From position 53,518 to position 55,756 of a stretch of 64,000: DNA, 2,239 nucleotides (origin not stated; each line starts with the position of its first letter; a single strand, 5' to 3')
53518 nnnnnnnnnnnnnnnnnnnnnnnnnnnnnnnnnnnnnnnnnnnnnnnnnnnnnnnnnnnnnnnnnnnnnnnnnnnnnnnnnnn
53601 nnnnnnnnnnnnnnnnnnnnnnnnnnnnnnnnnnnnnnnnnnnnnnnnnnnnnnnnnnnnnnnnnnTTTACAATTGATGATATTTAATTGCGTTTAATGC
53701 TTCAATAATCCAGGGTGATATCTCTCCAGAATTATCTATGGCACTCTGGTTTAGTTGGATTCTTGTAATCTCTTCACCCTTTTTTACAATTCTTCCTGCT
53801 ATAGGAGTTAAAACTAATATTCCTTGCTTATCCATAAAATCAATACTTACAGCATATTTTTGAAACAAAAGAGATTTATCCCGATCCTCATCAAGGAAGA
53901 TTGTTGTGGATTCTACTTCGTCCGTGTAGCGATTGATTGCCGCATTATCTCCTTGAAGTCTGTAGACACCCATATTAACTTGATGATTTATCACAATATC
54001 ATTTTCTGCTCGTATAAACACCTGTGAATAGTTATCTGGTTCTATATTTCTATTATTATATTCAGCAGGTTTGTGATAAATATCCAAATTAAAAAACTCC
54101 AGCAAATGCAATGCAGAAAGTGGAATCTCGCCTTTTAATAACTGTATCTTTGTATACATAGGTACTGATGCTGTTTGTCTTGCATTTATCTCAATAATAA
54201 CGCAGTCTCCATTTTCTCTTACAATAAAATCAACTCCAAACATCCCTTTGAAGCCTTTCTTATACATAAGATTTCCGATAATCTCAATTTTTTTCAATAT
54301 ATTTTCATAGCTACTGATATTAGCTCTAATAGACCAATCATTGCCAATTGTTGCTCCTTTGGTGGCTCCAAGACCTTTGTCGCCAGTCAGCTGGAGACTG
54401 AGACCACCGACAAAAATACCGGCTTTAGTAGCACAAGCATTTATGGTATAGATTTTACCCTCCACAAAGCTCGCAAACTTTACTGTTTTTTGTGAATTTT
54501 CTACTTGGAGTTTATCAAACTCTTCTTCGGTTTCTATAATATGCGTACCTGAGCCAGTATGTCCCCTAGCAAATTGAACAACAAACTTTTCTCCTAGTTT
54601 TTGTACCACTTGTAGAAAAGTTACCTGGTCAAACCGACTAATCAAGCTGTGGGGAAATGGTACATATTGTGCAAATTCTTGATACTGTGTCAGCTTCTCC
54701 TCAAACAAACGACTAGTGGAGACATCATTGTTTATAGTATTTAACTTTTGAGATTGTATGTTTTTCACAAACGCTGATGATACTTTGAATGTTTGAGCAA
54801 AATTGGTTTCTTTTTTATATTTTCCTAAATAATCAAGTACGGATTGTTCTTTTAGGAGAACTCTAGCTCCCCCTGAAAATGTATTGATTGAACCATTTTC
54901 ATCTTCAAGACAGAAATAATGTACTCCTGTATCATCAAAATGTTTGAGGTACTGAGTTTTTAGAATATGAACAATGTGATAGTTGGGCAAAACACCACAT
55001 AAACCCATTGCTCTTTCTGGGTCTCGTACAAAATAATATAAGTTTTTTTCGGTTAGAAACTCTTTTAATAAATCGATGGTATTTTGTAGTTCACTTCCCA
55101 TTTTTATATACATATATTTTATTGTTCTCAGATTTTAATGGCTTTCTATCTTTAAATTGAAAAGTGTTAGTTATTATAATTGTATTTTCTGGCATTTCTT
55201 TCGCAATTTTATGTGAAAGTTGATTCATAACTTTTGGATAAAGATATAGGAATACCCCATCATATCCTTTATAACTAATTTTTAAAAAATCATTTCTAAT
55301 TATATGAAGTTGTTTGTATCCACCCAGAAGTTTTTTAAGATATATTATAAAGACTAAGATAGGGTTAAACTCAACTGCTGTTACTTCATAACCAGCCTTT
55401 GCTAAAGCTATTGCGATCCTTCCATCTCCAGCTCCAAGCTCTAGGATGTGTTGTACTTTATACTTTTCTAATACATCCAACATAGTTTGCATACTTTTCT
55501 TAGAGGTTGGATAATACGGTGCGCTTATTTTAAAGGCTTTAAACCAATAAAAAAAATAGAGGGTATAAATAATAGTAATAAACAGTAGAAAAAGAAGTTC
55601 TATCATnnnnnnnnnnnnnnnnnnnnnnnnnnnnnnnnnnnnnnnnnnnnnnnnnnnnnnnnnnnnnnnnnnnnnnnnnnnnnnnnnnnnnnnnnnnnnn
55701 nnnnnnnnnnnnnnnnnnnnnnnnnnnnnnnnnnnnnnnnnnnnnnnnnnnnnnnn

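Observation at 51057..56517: Six-gene translationally coupled operon: ThrC-like PLP enzyme, TM-anchored SAM MTase, large ATP-grasp ligase, NlpC/P60-like, Mpl, small basic protein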

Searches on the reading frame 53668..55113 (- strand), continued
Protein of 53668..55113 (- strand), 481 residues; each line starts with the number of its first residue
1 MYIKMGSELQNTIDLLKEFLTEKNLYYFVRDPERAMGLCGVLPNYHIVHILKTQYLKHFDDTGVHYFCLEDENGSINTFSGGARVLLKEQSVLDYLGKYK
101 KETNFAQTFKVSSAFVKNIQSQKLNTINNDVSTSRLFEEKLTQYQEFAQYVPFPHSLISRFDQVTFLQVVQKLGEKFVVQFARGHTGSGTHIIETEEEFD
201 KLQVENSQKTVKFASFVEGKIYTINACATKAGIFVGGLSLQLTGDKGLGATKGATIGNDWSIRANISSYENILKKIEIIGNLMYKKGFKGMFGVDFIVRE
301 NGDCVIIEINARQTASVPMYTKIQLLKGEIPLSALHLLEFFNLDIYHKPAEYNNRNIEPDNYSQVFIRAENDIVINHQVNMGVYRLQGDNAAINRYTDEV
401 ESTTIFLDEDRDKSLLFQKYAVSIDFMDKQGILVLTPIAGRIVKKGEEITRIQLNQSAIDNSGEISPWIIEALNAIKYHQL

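Call 48: search_protein_families(library=pfam, proteins=[L055:1346-3280:-, L055:3277-4374:-, L055:4394-6127:-, L055:6537-7262:+, L055:13507-14646:+, L071:8985-9938:-, L071:16305-18464:-, L071:18541-19911:+, L069:9232-9942:-, L069:17162-18844:+], max_evalue=0.0001)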
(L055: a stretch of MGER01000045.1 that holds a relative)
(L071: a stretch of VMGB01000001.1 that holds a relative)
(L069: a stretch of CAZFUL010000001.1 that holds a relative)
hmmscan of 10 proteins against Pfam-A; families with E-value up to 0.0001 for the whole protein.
L055:1346-3280:- (644 aa): 2 families
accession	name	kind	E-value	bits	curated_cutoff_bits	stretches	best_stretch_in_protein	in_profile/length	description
PF13620.12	CarboxypepD_reg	-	1.7e-12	47.9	32.3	1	211-274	5-64/82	Carboxypeptidase regulatory-like domain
PF13715.12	CarbopepD_reg_2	-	2.8e-07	30.9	32.2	0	606-640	38-72/88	CarboxypepD_reg-like domain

L055:3277-4374:- (365 aa): 1 family
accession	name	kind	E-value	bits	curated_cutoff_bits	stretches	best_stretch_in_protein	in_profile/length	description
PF00482.28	T2SSF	-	1.4e-53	180.5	25.2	2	31-154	1-125/125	Type II secretion system (T2SS), protein F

L055:4394-6127:- (577 aa): 2 families
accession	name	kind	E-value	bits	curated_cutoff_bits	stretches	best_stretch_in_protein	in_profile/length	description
PF00437.27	T2SSE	-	3.6e-132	440.9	24.9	1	171-573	3-370/370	Type II/IV secretion system protein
PF05157.20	MshEN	-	2.8e-16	59.7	23.1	1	61-145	1-86/90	MshEN domain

L055:6537-7262:+ (241 aa): 1 family
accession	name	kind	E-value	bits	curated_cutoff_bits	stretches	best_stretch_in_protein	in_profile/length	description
PF04377.21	ATE_C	-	3.3e-05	24.9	25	1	131-219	34-120/122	Arginine-tRNA-protein transferase, C terminus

L055:13507-14646:+ (379 aa): 1 family
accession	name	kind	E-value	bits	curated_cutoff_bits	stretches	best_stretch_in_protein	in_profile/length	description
PF01098.24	FTSW_RODA_SPOVE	-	8.1e-97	324.8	26.4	1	27-378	6-355/356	Cell cycle protein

L071:8985-9938:- (317 aa): 2 families
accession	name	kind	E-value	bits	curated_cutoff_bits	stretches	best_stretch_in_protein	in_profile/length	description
PF02873.21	MurB_C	-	4.5e-27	94.6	27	1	201-316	1-99/99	UDP-N-acetylenolpyruvoylglucosamine reductase, C-terminal domain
PF01565.28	FAD_binding_4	-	5.3e-14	52.5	26.4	1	35-165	2-137/139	FAD binding domain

L071:16305-18464:- (719 aa): 3 families
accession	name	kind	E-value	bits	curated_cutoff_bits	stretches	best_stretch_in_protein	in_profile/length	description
PF14885.12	GHL15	-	1.2e-29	104.5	27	1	137-413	1-270/271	Hypothetical glycosyl hydrolase family 15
PF13517.12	FG-GAP_3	-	1.3e-08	35.7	26.9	1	654-715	1-60/61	FG-GAP-like repeat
PF01839.29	FG-GAP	-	4.2e-08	33.3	22.1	0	699-715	3-19/37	FG-GAP repeat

L071:18541-19911:+ (456 aa): 1 family
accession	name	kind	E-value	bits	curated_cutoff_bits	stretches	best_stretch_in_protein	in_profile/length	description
PF04932.20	Wzy_C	-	1.6e-22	80.3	31.7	1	238-389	2-149/149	O-Antigen ligase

L069:9232-9942:- (236 aa): 10 families
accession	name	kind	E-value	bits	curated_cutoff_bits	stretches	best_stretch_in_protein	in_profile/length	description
PF13489.12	Methyltransf_23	-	6.5e-17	62.2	27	1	35-201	20-160/164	Methyltransferase domain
PF13649.12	Methyltransf_25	-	2.2e-15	57.6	27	1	42-135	2-97/97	Methyltransferase domain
PF08242.18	Methyltransf_12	-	3.5e-14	53.8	30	1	42-137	1-98/98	Methyltransferase domain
PF08241.18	Methyltransf_11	-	5.2e-14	53.1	21.2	1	42-139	1-95/95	Methyltransferase domain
PF13847.12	Methyltransf_31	-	4.1e-13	49.7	27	1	38-143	4-113/145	Methyltransferase domain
PF08003.17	Methyltransf_9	-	4.3e-08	32.9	23.8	1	11-140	87-218/315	Protein of unknown function (DUF1698)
PF03848.20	TehB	-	9.2e-08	32.2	20.4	1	40-141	33-134/193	Tellurite resistance protein TehB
PF02353.26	CMAS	-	5e-07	29.7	27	1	37-139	62-164/273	Mycolic acid cyclopropane synthetase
PF05175.20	MTS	-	9.5e-07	29.1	23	1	40-141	34-140/170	Methyltransferase small domain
PF06325.19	PrmA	-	6.9e-05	22.9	22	1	37-139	161-258/296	Ribosomal protein L11 methyltransferase (PrmA)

L069:17162-18844:+ (560 aa): 4 families
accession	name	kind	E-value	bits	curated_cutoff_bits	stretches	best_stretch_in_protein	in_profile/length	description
PF04055.27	Radical_SAM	-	3.6e-18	66.7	29.5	1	92-306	6-164/166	Radical SAM superfamily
PF16199.10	Radical_SAM_C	-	1.5e-13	51.1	31.9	1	316-395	1-83/85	Radical_SAM C-terminal domain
PF00583.31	Acetyltransf_1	-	2.3e-05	25.1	20.7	0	508-549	72-116/116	Acetyltransferase (GNAT) family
PF13673.13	Acetyltransf_10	-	3.6e-05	24.2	23.6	1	507-554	63-112/128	Acetyltransferase (GNAT) domain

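Call 50: search_protein_families(library=pfam, proteins=[L018:7793-8173:-, L084:5161-5943:+], max_evalue=1)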
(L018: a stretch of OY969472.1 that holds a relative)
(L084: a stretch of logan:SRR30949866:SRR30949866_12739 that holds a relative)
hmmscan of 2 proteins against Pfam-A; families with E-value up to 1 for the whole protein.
L018:7793-8173:- (126 aa): 7 families
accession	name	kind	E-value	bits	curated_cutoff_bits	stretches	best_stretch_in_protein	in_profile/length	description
PF08274.17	Zn_Ribbon_YjdM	-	0.0056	17.1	30.8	1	100-113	4-15/30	PhnA Zinc-Ribbon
PF08271.17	Zn_Ribbon_TF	-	0.029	14.4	29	0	55-68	17-30/43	TFIIB zinc-binding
PF18930.5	DUF5679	-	0.043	14.4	27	1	80-107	9-36/40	Domain of unknown function (DUF5679)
PF18372.7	I-EGF_1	-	0.053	14.1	26.1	1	54-64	14-24/29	Integrin beta epidermal growth factor like domain 1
PF13878.12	zf-C2H2_3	-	0.064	13.5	27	1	99-109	12-24/40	zinc-finger of acetyl-transferase ESCO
PF19335.5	HMBD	-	0.099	13.1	23.6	1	99-107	16-24/28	Heavy metal binding domain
PF11081.13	Adeno_L433K_22K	-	0.42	11.2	19.2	1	11-49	20-58/168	Adenovirus L4-33K/L4-22K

L084:5161-5943:+ (260 aa): 2 families
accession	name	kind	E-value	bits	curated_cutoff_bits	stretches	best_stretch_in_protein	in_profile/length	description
PF00877.26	NLPC_P60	-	0.00013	22.4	23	1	87-184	12-76/105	NlpC/P60 family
PF10377.14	ATG11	-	0.8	10.2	22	0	146-180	35-70/132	Autophagy-related protein 11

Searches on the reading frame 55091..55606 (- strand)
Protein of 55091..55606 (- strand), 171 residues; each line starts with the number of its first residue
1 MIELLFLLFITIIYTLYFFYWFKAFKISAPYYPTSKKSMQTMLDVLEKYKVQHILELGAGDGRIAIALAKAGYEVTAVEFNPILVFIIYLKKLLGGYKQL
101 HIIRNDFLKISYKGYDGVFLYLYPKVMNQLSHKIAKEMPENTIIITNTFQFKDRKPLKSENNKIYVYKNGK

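Call 3: search_protein_families(library=pfam, proteins=[window:55091-55606:-], max_evalue=0.01)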
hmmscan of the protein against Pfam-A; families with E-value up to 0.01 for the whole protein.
window:55091-55606:- (171 aa): 8 families
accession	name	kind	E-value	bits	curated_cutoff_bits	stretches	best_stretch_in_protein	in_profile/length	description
PF00398.26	RrnaAD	-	3.9e-06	26.6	24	1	32-114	12-92/263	Ribosomal RNA adenine dimethylase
PF13649.12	Methyltransf_25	-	9.7e-05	23.4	27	1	54-120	1-70/97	Methyltransferase domain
PF03848.20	TehB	-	0.00078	19.4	20.4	1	43-83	23-63/193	Tellurite resistance protein TehB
PF13489.12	Methyltransf_23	-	0.0019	18.4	27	1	51-98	23-61/164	Methyltransferase domain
PF08241.18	Methyltransf_11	-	0.0053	17.8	21.2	1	55-119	1-65/95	Methyltransferase domain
PF05175.20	MTS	-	0.0055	16.8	23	1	40-81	21-64/170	Methyltransferase small domain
PF08242.18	Methyltransf_12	-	0.0062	17.7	30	1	55-85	1-33/98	Methyltransferase domain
PF07942.18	CARME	-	0.0075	16.1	27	0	49-85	56-92/268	Carnosine N-methyltransferase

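Call 4: search_protein_families(library=ncbifam, proteins=[window:55091-55606:-], max_evalue=0.01)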
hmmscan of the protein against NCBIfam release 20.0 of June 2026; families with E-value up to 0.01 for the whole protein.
window:55091-55606:- (171 aa): 28 families (the best 25 are shown)
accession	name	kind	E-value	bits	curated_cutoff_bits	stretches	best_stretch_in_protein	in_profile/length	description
NF000499.2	Erm23S_rRNA_broad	equivalog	3.8e-10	39.6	212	1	34-111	7-82/244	23S ribosomal RNA methyltransferase Erm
TIGR00755.1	ksgA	equivalog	8.1e-08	31.9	171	1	36-136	15-108/256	16S rRNA (adenine(1518)-N(6)/adenine(1519)-N(6))-dimethyltransferase RsmA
NF041820.1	daptide_MTase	equivalog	7.9e-07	28.8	175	1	39-83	26-69/243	daptide-type RiPP biosynthesis methyltransferase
NF041081.1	prot_lys_mtase_Arch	equivalog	9.3e-07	29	200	1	42-158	1-120/142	protein-lysine N-methyltransferase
NF012222.1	erm_A_23S_MT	exception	2e-06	27.5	475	1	32-117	12-95/243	23S rRNA (adenine(2058)-N(6))-methyltransferase Erm(A)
NF008405.0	PRK11207.1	equivalog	2e-06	27.4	218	1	41-116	21-97/198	tellurite resistance methyltransferase TehB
TIGR00537.1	hemK_rel_arch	hypoth_equivalog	2.6e-06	27.3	87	1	42-121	11-88/179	HemK2/MTQ2 family protein methyltransferase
NF011529.0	PRK14968.1-3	equivalog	4.5e-06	26.2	162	1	40-118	24-102/198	putative methyltransferase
NF008992.0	PRK12335.1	equivalog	8.7e-06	25.1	303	1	40-83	112-155/289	SAM-dependent methyltransferase TehB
NF000337.1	erm_SHROVE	exception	1e-05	25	320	1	36-110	14-86/248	ErmE/ErmH/ErmO/ErmR family 23S rRNA (adenine(2058)-N(6))-methyltransferase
NF045543.1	erm_G_23S_MT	exception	1.3e-05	25.1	515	1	32-117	12-95/244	23S rRNA (adenine(2058)-N(6))-methyltransferase Erm(G)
NF045649.1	2X_seleno_MduS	exception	1.9e-05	23.8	380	1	37-81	28-72/338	methyltransferase domain-containing selenoprotein MduS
TIGR02021.1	BchM-ChlM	equivalog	3.6e-05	23.3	158.9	1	37-116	39-120/218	magnesium protoporphyrin IX methyltransferase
NF043040.1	corrin_prot_MT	hypoth_equivalog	3.8e-05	23.2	180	1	45-85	34-76/216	corrinoid protein-associated methyltransferase CpaM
NF000077.1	Erm42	exception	0.00024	20.5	600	1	48-131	38-123/303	23S rRNA (adenine(2058)-N(6))-methyltransferase Erm(42)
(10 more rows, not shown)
